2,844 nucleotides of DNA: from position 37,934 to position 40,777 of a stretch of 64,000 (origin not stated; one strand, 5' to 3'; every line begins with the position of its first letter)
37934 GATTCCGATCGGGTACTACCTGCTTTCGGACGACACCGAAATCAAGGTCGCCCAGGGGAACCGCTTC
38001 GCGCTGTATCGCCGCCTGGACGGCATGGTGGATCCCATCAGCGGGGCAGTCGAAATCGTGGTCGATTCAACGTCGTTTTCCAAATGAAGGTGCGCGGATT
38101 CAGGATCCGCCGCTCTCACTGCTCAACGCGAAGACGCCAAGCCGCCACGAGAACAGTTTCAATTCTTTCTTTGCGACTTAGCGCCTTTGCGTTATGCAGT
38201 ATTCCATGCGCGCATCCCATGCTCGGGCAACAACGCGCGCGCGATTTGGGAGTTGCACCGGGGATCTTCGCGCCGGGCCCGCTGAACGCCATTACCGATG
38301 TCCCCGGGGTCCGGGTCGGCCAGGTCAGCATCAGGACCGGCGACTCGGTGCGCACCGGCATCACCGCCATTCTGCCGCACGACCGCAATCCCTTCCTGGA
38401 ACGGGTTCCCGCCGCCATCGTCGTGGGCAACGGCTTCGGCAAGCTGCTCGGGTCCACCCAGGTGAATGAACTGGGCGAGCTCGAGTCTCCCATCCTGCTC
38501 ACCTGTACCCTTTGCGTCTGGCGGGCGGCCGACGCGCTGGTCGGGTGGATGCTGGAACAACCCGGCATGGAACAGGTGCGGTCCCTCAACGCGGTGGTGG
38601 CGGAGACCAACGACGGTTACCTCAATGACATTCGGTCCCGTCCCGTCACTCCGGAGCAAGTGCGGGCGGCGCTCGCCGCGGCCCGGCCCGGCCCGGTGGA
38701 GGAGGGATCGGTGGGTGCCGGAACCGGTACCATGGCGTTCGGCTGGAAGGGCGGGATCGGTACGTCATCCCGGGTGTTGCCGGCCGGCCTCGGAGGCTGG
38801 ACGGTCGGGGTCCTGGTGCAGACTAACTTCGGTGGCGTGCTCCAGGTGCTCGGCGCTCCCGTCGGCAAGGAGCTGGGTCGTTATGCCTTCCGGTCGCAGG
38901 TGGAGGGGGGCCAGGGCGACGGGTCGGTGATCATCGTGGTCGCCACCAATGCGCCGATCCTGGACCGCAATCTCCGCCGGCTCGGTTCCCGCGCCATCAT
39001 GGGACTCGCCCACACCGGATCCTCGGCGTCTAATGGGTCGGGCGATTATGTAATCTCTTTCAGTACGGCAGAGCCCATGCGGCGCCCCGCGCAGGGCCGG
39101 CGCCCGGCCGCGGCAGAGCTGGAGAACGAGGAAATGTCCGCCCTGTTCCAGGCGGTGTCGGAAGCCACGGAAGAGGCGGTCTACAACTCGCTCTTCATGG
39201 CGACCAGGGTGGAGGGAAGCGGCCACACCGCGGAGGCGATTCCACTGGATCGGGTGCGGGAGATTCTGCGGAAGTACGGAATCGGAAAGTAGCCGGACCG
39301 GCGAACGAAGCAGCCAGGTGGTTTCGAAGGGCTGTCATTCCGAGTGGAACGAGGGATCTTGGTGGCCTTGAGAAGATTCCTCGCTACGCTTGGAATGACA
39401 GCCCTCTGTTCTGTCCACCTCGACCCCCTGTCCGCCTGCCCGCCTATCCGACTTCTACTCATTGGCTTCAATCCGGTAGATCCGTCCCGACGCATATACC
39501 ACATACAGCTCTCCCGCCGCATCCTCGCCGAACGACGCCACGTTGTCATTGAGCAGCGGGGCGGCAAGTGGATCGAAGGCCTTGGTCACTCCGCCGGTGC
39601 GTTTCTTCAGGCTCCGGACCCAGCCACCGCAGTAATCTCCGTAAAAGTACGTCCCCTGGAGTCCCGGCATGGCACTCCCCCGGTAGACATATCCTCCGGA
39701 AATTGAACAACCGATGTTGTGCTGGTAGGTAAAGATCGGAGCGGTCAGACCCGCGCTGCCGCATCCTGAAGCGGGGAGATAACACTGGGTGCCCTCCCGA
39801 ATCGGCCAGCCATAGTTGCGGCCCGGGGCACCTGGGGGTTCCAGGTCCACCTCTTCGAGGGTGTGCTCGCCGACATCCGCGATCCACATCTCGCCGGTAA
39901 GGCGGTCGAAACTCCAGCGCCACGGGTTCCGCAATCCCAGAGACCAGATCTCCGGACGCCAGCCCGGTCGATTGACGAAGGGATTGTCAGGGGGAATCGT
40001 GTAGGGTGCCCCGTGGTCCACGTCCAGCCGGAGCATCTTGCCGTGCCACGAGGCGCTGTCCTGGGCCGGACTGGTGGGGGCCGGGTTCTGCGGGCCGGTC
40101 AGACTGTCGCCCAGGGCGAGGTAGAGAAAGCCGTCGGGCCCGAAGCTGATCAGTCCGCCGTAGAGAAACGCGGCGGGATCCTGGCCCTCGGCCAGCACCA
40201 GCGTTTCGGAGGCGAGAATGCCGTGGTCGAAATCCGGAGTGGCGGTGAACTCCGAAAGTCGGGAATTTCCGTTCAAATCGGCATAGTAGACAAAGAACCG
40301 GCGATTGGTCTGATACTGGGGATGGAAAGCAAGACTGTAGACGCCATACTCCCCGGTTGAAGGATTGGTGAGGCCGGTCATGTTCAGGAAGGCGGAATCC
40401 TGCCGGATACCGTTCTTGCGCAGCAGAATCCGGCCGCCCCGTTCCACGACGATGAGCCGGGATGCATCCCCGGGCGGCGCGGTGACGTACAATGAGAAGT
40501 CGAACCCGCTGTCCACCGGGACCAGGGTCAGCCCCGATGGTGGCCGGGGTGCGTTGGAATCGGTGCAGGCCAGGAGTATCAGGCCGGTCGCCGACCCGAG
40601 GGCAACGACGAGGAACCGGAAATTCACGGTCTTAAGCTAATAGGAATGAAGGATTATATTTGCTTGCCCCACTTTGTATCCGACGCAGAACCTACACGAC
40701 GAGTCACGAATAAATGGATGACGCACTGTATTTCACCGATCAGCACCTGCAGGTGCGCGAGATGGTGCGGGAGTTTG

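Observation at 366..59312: Nearly every intergenic gap holds a structured palindromic or tandem-unit element (about 25 in 64 kb)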

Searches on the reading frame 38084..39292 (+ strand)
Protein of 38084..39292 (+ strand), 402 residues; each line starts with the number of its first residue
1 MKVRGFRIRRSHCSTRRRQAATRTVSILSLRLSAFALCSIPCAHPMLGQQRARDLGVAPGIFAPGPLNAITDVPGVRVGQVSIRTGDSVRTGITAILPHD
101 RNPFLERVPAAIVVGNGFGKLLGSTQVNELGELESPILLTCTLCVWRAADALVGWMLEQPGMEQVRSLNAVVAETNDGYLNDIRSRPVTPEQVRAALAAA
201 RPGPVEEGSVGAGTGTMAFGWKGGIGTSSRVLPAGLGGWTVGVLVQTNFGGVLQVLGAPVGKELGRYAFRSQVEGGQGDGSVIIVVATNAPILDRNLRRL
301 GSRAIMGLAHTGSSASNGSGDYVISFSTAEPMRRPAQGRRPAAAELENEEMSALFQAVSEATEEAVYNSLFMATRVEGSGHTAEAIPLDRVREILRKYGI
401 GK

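Call 9: search_protein_families(library=pfam, proteins=[window:38084-39292:+])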
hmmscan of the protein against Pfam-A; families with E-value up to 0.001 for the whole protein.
window:38084-39292:+ (402 aa): 1 family
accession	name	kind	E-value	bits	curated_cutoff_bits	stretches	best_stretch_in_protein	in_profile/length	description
PF03576.19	Peptidase_S58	-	1.8e-112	376.3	23.9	1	68-382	1-306/307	Peptidase family S58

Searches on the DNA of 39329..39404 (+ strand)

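Call 78: search_dna_similar(query=window:39329-39404:+, collection=plasmids, mode=distant, max_evalue=0.01, max_rows=25)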
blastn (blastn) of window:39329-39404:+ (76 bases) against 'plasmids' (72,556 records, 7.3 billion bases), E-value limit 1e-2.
No match.
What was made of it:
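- Tried and rejected: BLAST of the 76-nt palindrome against 72,556 plasmids: no match (call 78).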

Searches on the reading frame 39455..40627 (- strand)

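Call 9: search_protein_families(library=pfam, proteins=[window:39455-40627:-])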
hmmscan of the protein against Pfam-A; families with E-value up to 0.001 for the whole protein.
window:39455-40627:- (390 aa): 1 family
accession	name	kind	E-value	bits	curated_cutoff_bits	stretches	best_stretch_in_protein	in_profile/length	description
PF07995.17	GSDH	-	1.4e-39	136.7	25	1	56-341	13-287/332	Glucose / Sorbosone dehydrogenase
